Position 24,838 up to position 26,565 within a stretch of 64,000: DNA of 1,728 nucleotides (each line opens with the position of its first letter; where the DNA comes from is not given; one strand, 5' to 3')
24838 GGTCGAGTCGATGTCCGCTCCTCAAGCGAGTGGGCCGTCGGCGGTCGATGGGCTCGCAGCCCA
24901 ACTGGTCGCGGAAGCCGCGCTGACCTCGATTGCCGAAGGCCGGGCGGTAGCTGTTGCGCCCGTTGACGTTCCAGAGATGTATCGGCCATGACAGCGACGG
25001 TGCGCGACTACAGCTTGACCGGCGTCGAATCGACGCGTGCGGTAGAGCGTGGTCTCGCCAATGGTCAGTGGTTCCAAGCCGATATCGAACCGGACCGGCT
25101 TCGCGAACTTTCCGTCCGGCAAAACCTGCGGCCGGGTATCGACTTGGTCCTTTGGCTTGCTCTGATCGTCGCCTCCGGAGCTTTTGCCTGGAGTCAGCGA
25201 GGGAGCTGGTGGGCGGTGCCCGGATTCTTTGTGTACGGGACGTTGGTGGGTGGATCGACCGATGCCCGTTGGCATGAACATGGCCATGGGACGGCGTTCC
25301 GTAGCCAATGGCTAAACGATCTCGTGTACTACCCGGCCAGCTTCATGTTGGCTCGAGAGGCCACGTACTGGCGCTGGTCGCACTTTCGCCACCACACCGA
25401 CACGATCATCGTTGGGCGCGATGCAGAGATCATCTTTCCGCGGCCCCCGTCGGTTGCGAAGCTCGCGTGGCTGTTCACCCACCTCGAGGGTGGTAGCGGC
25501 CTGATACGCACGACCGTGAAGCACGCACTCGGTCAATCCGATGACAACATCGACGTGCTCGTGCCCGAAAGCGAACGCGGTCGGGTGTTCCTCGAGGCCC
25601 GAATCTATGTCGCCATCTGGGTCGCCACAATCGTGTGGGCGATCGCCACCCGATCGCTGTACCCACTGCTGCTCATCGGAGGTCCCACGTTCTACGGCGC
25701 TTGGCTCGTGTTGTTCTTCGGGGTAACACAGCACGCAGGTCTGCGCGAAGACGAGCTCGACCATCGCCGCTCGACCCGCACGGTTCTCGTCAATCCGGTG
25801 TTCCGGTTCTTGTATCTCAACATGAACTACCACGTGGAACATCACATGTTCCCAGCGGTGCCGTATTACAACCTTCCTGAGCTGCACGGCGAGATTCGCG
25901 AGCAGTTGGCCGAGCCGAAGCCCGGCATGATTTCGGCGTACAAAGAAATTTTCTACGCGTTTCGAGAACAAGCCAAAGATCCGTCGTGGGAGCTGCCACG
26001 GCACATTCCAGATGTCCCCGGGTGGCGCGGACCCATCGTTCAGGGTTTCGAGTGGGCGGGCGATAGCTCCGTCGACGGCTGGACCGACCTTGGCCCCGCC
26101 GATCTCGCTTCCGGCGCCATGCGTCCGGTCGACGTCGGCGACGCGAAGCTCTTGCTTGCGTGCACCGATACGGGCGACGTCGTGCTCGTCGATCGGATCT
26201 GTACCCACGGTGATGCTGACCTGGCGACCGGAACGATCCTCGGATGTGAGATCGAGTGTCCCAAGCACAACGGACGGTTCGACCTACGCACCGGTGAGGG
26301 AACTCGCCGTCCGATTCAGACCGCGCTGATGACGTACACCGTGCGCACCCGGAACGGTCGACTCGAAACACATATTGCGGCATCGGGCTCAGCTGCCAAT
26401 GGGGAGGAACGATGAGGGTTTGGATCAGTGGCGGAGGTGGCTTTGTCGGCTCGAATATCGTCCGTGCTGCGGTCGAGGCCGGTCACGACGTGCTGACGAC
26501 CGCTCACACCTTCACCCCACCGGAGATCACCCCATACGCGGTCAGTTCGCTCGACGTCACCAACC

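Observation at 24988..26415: Desaturase/XylM-type di-iron oxygenase fused to a Rieske ferredoxin, translationally locked into the inositol operon (MocD-MocE-like fusion)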

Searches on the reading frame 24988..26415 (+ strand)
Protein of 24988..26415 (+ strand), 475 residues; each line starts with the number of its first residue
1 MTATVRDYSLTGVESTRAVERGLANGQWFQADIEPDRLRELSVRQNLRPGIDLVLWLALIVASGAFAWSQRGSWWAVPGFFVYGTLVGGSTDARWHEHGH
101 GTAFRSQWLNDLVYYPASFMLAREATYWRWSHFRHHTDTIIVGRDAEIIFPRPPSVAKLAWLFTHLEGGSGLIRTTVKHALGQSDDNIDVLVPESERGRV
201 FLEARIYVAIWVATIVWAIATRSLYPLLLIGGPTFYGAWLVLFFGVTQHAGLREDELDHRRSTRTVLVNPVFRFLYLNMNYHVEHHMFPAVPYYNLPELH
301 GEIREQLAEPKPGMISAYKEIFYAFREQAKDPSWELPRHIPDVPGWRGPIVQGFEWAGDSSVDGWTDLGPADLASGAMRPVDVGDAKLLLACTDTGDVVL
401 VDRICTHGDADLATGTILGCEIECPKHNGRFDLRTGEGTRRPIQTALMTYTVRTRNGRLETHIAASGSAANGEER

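Call 3: search_protein_families(library=pfam, proteins=[window:24988-26415:+], max_evalue=0.001)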
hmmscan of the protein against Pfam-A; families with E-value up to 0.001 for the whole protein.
window:24988-26415:+ (475 aa): 2 families
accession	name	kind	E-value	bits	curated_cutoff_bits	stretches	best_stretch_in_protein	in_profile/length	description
PF00487.30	FA_desaturase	-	1.6e-38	133.4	29.7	1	73-316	2-251/253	Fatty acid desaturase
PF00355.32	Rieske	-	8.1e-12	45.3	20.3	1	371-450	9-87/88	Rieske [2Fe-2S] domain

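Call 4: search_protein_families(library=ncbifam, proteins=[window:24988-26415:+], max_evalue=0.001)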
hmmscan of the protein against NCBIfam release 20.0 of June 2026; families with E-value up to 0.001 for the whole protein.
window:24988-26415:+ (475 aa): 7 families
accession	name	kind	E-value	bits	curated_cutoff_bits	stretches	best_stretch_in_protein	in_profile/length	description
NF007422.0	PRK09965.1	equivalog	3.6e-15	55.9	113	1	395-465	32-102/106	bifunctional 3-phenylpropionate/cinnamic acid dioxygenase ferredoxin subunit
TIGR02377.1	MocE_fam_FeS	subfamily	9.3e-15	54.5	136.15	1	396-460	34-98/101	MocE family 2Fe-2S type ferredoxin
NF041683.1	ant_diox_AndAb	equivalog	1.6e-13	50.7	150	1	365-462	2-99/100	anthranilate 1,2-dioxygenase ferredoxin subunit AndAb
NF042948.2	3PPDioc_HcaC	equivalog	7.8e-11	42.2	150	1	371-461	10-100/105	3-phenylpropionate/cinnamic acid dioxygenase ferredoxin subunit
NF052549.1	FAdesatDesBBac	equivalog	1.7e-08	34.1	500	1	95-306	75-292/340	Delta(10) desaturase DesB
NF041365.1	GntB_guanitoxin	equivalog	3e-08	33.5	380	1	241-304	214-279/308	guanitoxin biosynthesis L-arginine gamma (S) hydroxylase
NF045688.1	BCarotHydoxCrtR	equivalog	4.1e-07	29.4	475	1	235-300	191-253/297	beta-carotene hydroxylase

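Call 8: find_homologous_proteins(query=window:24988-26412:+, max_evalue=0.00001)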
Query window:24988-26412:+ (475 aa): 5429 proteins with E <= 0.00001 among 8000 candidates; the best 120 are listed.
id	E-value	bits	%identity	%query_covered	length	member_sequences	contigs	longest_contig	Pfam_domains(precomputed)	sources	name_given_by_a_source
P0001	0.0e+0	1115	100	100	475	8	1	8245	PF00355.33,PF00487.31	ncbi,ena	-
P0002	7.3e-277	937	84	97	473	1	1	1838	PF00355.33,PF00487.31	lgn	-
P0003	2.4e-274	929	83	96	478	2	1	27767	PF00355.33,PF00487.31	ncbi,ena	-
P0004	1.3e-268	910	82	97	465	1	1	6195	PF00355.33,PF00487.31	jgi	-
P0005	4.5e-249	845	75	96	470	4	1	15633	PF00355.33,PF00487.31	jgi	jgi:Na+-transporting NADH:ubiquinone oxidoreductase subunit F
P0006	2.5e-245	833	75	97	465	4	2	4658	PF00355.33,PF00487.31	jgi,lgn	-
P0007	5.0e-236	802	74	96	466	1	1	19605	PF00355.33,PF00487.31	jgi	jgi:Na+-transporting NADH:ubiquinone oxidoreductase subunit F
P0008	2.2e-233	793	70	97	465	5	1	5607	PF00355.33,PF13806.13,PF00487.31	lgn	-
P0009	6.3e-233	792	72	97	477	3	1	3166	PF00355.33,PF00487.31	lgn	-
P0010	9.0e-232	788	72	97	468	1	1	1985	PF00355.33,PF00487.31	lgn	-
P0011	5.4e-231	786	71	96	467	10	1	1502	PF00355.33,PF00487.31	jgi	jgi:Na+-transporting NADH:ubiquinone oxidoreductase subunit F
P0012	5.9e-230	782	70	97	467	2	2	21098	PF00355.33,PF00487.31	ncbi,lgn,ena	-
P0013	7.7e-230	782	70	97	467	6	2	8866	PF00355.33,PF00487.31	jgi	jgi:Na+-transporting NADH:ubiquinone oxidoreductase subunit F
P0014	3.7e-228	776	71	97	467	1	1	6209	PF00355.33,PF00487.31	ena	-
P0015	1.2e-223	761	69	97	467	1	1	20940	PF00355.33,PF00487.31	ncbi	ncbi:MAG: fatty acid desaturase [Acidimicrobiales bacterium]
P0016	2.7e-221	754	68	97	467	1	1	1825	PF00355.33,PF00487.31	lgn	-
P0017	9.3e-219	745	67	99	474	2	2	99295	PF00355.33,PF00487.31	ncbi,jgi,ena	jgi:fatty acid desaturase/nitrite reductase/ring-hydroxylating ferredoxin subunit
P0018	5.7e-201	687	63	96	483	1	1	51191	PF00355.33,PF00487.31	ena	-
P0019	4.9e-197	674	62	97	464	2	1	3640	PF00355.33,PF00487.31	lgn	-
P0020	7.0e-197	673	64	96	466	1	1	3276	PF00355.33,PF13806.13,PF00487.31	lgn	-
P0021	1.5e-194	665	62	95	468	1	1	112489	PF00355.33,PF00487.31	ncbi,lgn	-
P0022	9.1e-194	663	63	96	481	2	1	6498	PF00355.33,PF00487.31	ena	-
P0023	6.1e-193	660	60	97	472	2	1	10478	PF00355.33,PF00487.31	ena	-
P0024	1.4e-192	659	62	97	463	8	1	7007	PF00355.33,PF00487.31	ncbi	-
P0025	8.4e-192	656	60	100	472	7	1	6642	PF00355.33,PF00487.31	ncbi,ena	-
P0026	1.2e-191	656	60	97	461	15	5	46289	PF00355.33,PF13806.13,PF00487.31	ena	-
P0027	1.2e-190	653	61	97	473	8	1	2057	PF00355.33,PF00487.31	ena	-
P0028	3.0e-190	651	61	97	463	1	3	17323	PF00355.33,PF00487.31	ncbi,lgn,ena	-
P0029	9.3e-190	650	61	97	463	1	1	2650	PF00355.33,PF00487.31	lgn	-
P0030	5.0e-186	637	58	97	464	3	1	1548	PF00355.33,PF00487.31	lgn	-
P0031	1.2e-185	636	60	96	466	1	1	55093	PF00355.33,PF00487.31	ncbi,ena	-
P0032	5.6e-183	627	61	96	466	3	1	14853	PF00355.33,PF00487.31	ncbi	ncbi:MAG: fatty acid desaturase [Actinomycetota bacterium]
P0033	2.8e-181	622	59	96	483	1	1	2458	PF00355.33,PF00487.31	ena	-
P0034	2.4e-170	586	57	96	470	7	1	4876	PF00355.33,PF00487.31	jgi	-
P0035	1.2e-169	583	56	98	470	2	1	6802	PF00355.33,PF00487.31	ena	-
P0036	1.5e-168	580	56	96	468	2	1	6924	PF00355.33,PF00487.31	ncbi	-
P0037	2.5e-168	579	56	96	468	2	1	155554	PF00355.33,PF00487.31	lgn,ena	-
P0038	1.2e-167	577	55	97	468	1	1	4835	PF00355.33,PF00487.31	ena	-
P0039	1.2e-167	577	55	98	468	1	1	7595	PF00355.33,PF00487.31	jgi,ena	-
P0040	8.5e-167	574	56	96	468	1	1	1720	PF00355.33,PF00487.31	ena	-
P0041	1.2e-166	573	56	96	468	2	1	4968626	PF00355.33,PF00487.31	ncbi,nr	ncbi:MAG: fatty acid desaturase [Ilumatobacteraceae bacterium]|nr:fatty acid desaturase [Ilumatobact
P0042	1.4e-166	573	55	97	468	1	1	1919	PF00355.33,PF00487.31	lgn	-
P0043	2.4e-166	572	56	96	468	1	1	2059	PF00355.33,PF00487.31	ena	-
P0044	5.8e-166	571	55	97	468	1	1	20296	PF00355.33,PF00487.31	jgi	jgi:Na+-transporting NADH:ubiquinone oxidoreductase subunit F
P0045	6.3e-166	571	55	96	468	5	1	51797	PF00355.33,PF00487.31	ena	-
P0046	5.9e-165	568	55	96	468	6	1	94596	PF00355.33,PF00487.31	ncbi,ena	-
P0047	7.7e-165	567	54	97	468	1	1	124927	PF00355.33,PF00487.31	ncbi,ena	-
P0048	1.4e-164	567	55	97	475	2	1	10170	PF00355.33,PF00487.31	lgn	-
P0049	3.3e-164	565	55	98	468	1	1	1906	PF00355.33,PF00487.31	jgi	jgi:fatty acid desaturase/nitrite reductase/ring-hydroxylating ferredoxin subunit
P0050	3.4e-164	565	55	96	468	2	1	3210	PF00355.33,PF00487.31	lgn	-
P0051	3.5e-164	565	55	97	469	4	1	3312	PF00355.33,PF00487.31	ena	-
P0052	4.4e-164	565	55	97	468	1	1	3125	PF00355.33,PF00487.31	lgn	-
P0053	4.5e-164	565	56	96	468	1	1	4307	PF00355.33,PF00487.31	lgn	-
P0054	5.7e-164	565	55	97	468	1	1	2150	PF00355.33,PF00487.31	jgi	jgi:fatty acid desaturase/nitrite reductase/ring-hydroxylating ferredoxin subunit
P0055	1.5e-163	563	55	96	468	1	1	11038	PF00355.33,PF00487.31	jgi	jgi:fatty acid desaturase/nitrite reductase/ring-hydroxylating ferredoxin subunit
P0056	1.7e-163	563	55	96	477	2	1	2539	PF00355.33,PF00487.31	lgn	-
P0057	3.2e-163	562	53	97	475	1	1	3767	PF00355.33,PF00487.31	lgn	-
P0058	2.3e-162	559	53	98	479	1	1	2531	PF00355.33,PF00487.31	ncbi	-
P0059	2.3e-162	559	53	97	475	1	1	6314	PF00355.33,PF00487.31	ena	-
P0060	4.1e-162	558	53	97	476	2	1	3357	PF00355.33,PF00487.31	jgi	jgi:fatty acid desaturase/nitrite reductase/ring-hydroxylating ferredoxin subunit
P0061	4.8e-162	558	56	97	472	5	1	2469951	PF00355.33,PF13806.13,PF00487.31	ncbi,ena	-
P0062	6.6e-162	558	55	96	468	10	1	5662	PF00355.33,PF00487.31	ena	-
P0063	7.9e-162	557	54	97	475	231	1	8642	PF00355.33,PF00487.31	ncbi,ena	ncbi:MAG: fatty acid desaturase [Ilumatobacteraceae bacterium]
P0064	8.3e-162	557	54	96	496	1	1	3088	PF00355.33,PF00487.31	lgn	-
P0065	8.5e-162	557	53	97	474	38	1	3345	PF00355.33,PF00487.31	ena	-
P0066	8.5e-162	557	54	97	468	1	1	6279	PF00355.33,PF00487.31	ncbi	-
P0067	1.1e-161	557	55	96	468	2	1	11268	PF00355.33,PF00487.31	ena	-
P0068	1.1e-161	557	54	97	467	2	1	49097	PF00355.33,PF00487.31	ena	-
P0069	2.1e-161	556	54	99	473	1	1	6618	PF00355.33,PF00487.31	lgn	-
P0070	3.4e-161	555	54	96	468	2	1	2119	PF00355.33,PF00487.31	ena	-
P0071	4.7e-161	555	53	99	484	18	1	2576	PF00355.33,PF00487.31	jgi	jgi:Na+-transporting NADH:ubiquinone oxidoreductase subunit F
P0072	5.2e-161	555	55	96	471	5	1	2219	PF00355.33,PF00487.31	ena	-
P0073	5.4e-161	555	53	100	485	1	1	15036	PF00355.33,PF00487.31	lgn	-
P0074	5.7e-161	555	55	96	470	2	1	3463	PF00355.33,PF00487.31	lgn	-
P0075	8.7e-161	554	54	97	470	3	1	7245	PF00355.33,PF00487.31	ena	-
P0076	1.1e-160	554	53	99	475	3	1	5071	PF00355.33,PF00487.31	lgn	-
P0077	3.5e-160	552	53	97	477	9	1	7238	PF00355.33,PF00487.31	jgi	jgi:fatty acid desaturase/nitrite reductase/ring-hydroxylating ferredoxin subunit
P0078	4.3e-160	552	53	98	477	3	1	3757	PF00355.33,PF00487.31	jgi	jgi:Na+-transporting NADH:ubiquinone oxidoreductase subunit F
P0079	6.6e-160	551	54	96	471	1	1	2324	PF00355.33,PF00487.31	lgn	-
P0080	1.3e-159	550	52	98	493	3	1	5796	PF00355.33,PF00487.31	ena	-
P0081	2.5e-159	549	54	100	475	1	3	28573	PF00355.33,PF00487.31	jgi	jgi:Na+-transporting NADH:ubiquinone oxidoreductase subunit F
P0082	5.3e-159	548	54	98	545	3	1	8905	PF00355.33,PF00487.31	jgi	jgi:Na+-transporting NADH:ubiquinone oxidoreductase subunit F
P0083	1.0e-158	547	53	98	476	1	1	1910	PF00355.33,PF00487.31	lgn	-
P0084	1.4e-158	547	54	98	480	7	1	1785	PF00355.33,PF00487.31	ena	-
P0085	1.8e-158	546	54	96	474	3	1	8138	PF00355.33,PF00487.31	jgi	jgi:fatty acid desaturase/nitrite reductase/ring-hydroxylating ferredoxin subunit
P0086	2.1e-158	546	54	98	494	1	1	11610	PF00355.33,PF00487.31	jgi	jgi:fatty acid desaturase/nitrite reductase/ring-hydroxylating ferredoxin subunit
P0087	2.1e-158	546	51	97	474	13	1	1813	PF00355.33,PF00487.31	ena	-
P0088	3.3e-158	546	53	97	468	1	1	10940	PF00355.33,PF00487.31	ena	-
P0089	7.7e-158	544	55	97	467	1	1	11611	PF00355.33,PF00487.31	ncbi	-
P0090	8.4e-158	544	51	100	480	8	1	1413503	PF00355.33,PF00487.31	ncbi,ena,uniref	ncbi:fatty acid desaturase [Candidatus Poriferisocius sp.]|uniref:fatty acid desaturase n=1 Tax=Cand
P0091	1.3e-157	544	53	98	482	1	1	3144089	PF00355.33,PF13806.13,PF00487.31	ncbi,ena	-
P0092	2.1e-157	543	52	99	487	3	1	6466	PF00355.33,PF00487.31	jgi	jgi:Na+-transporting NADH:ubiquinone oxidoreductase subunit F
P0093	2.3e-157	543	53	99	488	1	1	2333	PF00355.33,PF00487.31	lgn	-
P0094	2.7e-157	543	53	96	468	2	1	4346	PF00355.33,PF00487.31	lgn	-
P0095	3.2e-157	542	53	100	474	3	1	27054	PF00355.33,PF00487.31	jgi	jgi:fatty acid desaturase/nitrite reductase/ring-hydroxylating ferredoxin subunit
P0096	3.3e-157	542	54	96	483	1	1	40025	PF00355.33,PF00487.31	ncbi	-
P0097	3.8e-157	542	52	97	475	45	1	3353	PF00355.33,PF00487.31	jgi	jgi:fatty acid desaturase/nitrite reductase/ring-hydroxylating ferredoxin subunit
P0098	4.5e-157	542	53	96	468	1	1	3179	PF00355.33,PF00487.31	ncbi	-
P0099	5.3e-157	542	53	99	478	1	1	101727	PF00355.33,PF00487.31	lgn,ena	-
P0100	7.8e-157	541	52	97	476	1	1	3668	PF00355.33,PF00487.31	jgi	jgi:fatty acid desaturase/nitrite reductase/ring-hydroxylating ferredoxin subunit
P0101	1.2e-156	540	52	99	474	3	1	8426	PF00355.33,PF00487.31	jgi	jgi:fatty acid desaturase/nitrite reductase/ring-hydroxylating ferredoxin subunit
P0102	1.4e-156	540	53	99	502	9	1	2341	PF00355.33,PF00487.31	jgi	jgi:Na+-transporting NADH:ubiquinone oxidoreductase subunit F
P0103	2.0e-156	540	54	98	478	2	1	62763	PF00355.33,PF13806.13,PF00487.31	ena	-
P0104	4.4e-156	538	52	96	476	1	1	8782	PF00355.33,PF00487.31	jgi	jgi:fatty acid desaturase/nitrite reductase/ring-hydroxylating ferredoxin subunit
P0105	6.0e-156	538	53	97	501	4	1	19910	PF00355.33,PF00487.31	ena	-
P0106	9.9e-156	537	54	97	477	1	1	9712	PF00355.33,PF00487.31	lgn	-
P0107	1.2e-155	537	53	96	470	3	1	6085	PF00355.33,PF00487.31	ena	-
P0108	1.4e-155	537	52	97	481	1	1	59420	PF00355.33,PF00487.31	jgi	jgi:Na+-transporting NADH:ubiquinone oxidoreductase subunit F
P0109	1.6e-155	537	53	96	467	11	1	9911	PF00355.33,PF00487.31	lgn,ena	-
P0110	2.6e-155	536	53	96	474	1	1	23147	PF00355.33,PF00487.31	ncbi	-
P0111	3.6e-155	535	52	98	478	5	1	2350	PF00355.33,PF00487.31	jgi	jgi:fatty acid desaturase/nitrite reductase/ring-hydroxylating ferredoxin subunit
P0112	3.8e-155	535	54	98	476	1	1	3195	PF00355.33,PF00487.31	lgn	-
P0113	4.0e-155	535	54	96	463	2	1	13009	PF00355.33,PF00487.31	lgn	-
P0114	4.8e-155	535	53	98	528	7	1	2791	PF00355.33,PF00487.31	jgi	jgi:fatty acid desaturase/nitrite reductase/ring-hydroxylating ferredoxin subunit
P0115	5.6e-155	535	55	96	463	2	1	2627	PF00355.33,PF00487.31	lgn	-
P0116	6.2e-155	535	54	96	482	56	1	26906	PF00355.33,PF00487.31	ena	-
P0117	6.6e-155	535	54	97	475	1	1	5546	PF00355.33,PF00487.31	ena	-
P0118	1.5e-154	533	53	98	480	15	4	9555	PF00355.33,PF00487.31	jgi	jgi:Na+-transporting NADH:ubiquinone oxidoreductase subunit F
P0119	2.6e-154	533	55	97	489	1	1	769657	PF00355.33,PF13806.13,PF00487.31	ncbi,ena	-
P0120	3.0e-154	532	52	99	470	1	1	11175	PF00355.33,PF00487.31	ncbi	-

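Call 15: find_related_loci(query=window:24988-26412:+, collection=genome_contigs, flank=10000)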
Query window:24988-26412:+ (475 aa) in genome_contigs; peptide patterns used: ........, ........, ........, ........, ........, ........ (x = any residue, [..] = any of these).
600 stretches matched a pattern (row limit reached: there are more); 591 encode a relative of the query (tblastn E <= 1e-3); the best 80 are kept; 80 distinct loci.
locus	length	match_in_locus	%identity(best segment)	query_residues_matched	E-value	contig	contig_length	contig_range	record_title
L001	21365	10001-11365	60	4-459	0e+0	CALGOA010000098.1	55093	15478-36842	MAG: uncultured Acidimicrobiales bacterium isolate L4_Bin_METABAT__70_1 genome assembly, contig: c_000000035495, whole g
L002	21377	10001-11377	56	1-459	5e-164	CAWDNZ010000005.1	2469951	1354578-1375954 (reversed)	MAG: uncultured Acidimicrobiales bacterium isolate MFD03551.bin.1.131 genome assembly, contig: contig_18250, whole genom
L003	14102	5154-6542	53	1-463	2e-162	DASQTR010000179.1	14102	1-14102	MAG TPA_asm: Ilumatobacter sp. isolate SMAG_U10940 k141_654836, whole genome shotgun sequence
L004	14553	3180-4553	56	7-463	5e-162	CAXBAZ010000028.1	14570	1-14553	MAG TPA_asm: uncultured Acidimicrobiaceae bacterium isolate ERR599351_metabat2_32 genome assembly, contig: ERZ2772591.12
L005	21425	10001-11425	53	1-463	2e-156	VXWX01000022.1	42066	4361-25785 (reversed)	MAG: Acidimicrobiaceae bacterium isolate SB0668_bin_28 NODE_424_length_42066_cov_125.223013, whole genome shotgun sequen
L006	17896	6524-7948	53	1-463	8e-156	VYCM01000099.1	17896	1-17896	MAG: Acidimicrobiaceae bacterium isolate SB0675_bin_16 NODE_1417_length_17896_cov_76.758590, whole genome shotgun sequen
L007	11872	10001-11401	53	1-466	6e-155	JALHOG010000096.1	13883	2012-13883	MAG: Ilumatobacteraceae bacterium isolate bin.116 c_000000016851, whole genome shotgun sequence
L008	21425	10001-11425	53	1-463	6e-155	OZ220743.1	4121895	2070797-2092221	MAG: Acidimicrobiales bacterium isolate dadfcd55-464f-4f03-9875-fa0eca1464b2 genome assembly, chromosome: 1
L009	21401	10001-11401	51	1-464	9e-153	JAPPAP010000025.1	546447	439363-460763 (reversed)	MAG: bacterium isolate IRC1_bin_38 NODE_6_length_546447_cov_33.4279, whole genome shotgun sequence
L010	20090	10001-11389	52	6-465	4e-151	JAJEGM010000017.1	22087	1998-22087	MAG: Acidimicrobiia bacterium isolate p16x57bins.12 k141_1110627, whole genome shotgun sequence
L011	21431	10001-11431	52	1-464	9e-151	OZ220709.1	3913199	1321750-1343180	MAG: Acidimicrobiales bacterium isolate 6b056a62-6b83-475f-8eea-6cb61c32e6fc genome assembly, chromosome: 1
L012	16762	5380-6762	52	6-463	5e-150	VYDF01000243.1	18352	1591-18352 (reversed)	MAG: Acidimicrobiia bacterium isolate SB0675_bin_33 NODE_1360_length_18352_cov_6.984642, whole genome shotgun sequence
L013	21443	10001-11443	50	1-464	1e-149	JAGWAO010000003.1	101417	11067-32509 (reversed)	MAG: Acidimicrobiia bacterium isolate 277c_9 scaffold_527, whole genome shotgun sequence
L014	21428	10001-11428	51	1-464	4e-149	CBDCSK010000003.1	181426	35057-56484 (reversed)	MAG: Candidatus Aldehydirespirator sp. isolate 158ad01d-a0e1-4362-9a4e-647a92b6262f genome assembly, contig: contig_3, w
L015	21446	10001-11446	51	1-469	1e-148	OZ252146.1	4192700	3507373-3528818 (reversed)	MAG: Candidatus Aldehydirespirator sp. isolate fd067d44-95a4-4330-b63d-26ca3bb23c52 genome assembly, chromosome: 1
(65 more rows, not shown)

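Call 16: search_dna_similar(query=window:24988-26412:+, collection=plasmids, mode=protein, max_rows=40)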
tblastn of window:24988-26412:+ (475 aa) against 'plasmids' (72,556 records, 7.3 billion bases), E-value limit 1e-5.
Records with a match: 387; places in all: 421; records where one place covers at least 80% of the query: 223.
Best place of each record, by identity: <60% 387.
By first word of the organism name: Rhizobium 151; Sinorhizobium 85; Sphingobium 17; Bradyrhizobium 15; Pseudomonas 11; Ensifer 9; Novosphingobium 9; Burkholderia 8; Paraburkholderia 8; Caballeronia 6; and 41 more.
By predicted mobility (MOB-suite, as given by PLSDB): non-mobilizable 187; mobilizable 119; conjugative 81.
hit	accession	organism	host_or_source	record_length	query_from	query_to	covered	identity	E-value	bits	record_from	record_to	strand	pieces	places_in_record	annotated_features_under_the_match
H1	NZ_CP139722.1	Nitratireductor rhodophyticola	Bacterial Culture,hydrothermal vent ...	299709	3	468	85%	48.6%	8e-88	366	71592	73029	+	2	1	fatty acid desaturase family protein | MocE family 2Fe-2S type ferredoxin | FAD-dependent oxidoreductase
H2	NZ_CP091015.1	Burkholderia cenocepacia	-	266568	2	475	100%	41.0%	6e-102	341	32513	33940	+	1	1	fatty acid desaturase family protein | non-heme iron oxygenase ferredoxin subunit | FAD-dependent oxidoreductase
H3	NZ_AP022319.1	Burkholderia sp. THE68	Togo hemipterus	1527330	6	459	96%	42.4%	5e-109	362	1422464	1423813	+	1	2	none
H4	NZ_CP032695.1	Rhizobium jaguaris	Calliandra grandiflora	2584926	1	457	96%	41.6%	6e-101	338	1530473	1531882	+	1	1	none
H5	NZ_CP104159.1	Rhizobium sp. CB3060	Leucaena leucocephala,cell culture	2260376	6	457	95%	41.3%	3e-82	348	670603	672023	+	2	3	record has no annotation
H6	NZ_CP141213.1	Sinorhizobium meliloti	alfalfa,Isolate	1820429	2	459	96%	40.7%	2e-83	337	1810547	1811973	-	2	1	none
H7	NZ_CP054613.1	Paenibacillus cellulosilyticus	cell culture,soil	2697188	6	463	86%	45.7%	3e-93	385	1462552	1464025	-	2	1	none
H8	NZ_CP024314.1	Rhizobium sp. NXC24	Phaseolus vulgaris,cell culture,plant ...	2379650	6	467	86%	45.6%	6e-83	351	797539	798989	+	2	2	record has no annotation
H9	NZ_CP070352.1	Ensifer sp. PDNC004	cell culture,Plastic debris in ...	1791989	1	474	100%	39.1%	3e-98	331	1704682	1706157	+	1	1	none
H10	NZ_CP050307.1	Rhizobium lusitanum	Oxytropis pumilio,cell culture,root ...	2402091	6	457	95%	40.9%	2e-100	337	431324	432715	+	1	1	none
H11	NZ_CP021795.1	Sinorhizobium meliloti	Medicago sativa,Single Cell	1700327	3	459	96%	40.5%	2e-82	333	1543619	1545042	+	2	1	none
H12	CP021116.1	Aestuarium zhoushanense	pure culture,tidal flat sample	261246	6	468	93%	42.0%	6e-84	339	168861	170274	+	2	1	fatty acid desaturase | Rieske family ferredoxin | 3-methyl-2-oxobutanoate hydroxymethyltransferase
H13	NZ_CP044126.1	Rhizobium sp. BG4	Prosopis cineraria,pure bacterial ...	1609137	1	459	97%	40.2%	3e-98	330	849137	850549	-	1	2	record has no annotation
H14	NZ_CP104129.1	Sinorhizobium sp. M103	Phaseolus vulgaris,cell ...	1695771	3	459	95%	40.7%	5e-78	340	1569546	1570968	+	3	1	none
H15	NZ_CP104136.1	Sinorhizobium sp. C101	Phaseolus vulgaris,cell ...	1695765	3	459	95%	40.7%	5e-78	340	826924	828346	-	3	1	record has no annotation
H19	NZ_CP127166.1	Marivivens sp. LCG002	cell culture,seawater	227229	6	459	91%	42.5%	7e-82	331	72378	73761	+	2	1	fatty acid desaturase family protein | MocE family 2Fe-2S type ferredoxin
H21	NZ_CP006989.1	Rhizobium etli bv. mimosae str. IE4771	Phaseolus vulgaris,whole organism,nodule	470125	6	454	95%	40.9%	1e-94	320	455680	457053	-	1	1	fatty acid desaturase family protein | MocE family 2Fe-2S type ferredoxin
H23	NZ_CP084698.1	Rhizobium ruizarguesonis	Pisum sativum L.,Cell culture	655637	6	472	98%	39.2%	2e-96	325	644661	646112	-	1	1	fatty acid desaturase family protein | MocE family 2Fe-2S type ferredoxin | FAD-dependent oxidoreductase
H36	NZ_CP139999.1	Agrobacterium tumefaciens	-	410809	1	457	96%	39.7%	2e-96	326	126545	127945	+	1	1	fatty acid desaturase family protein | MocE family 2Fe-2S type ferredoxin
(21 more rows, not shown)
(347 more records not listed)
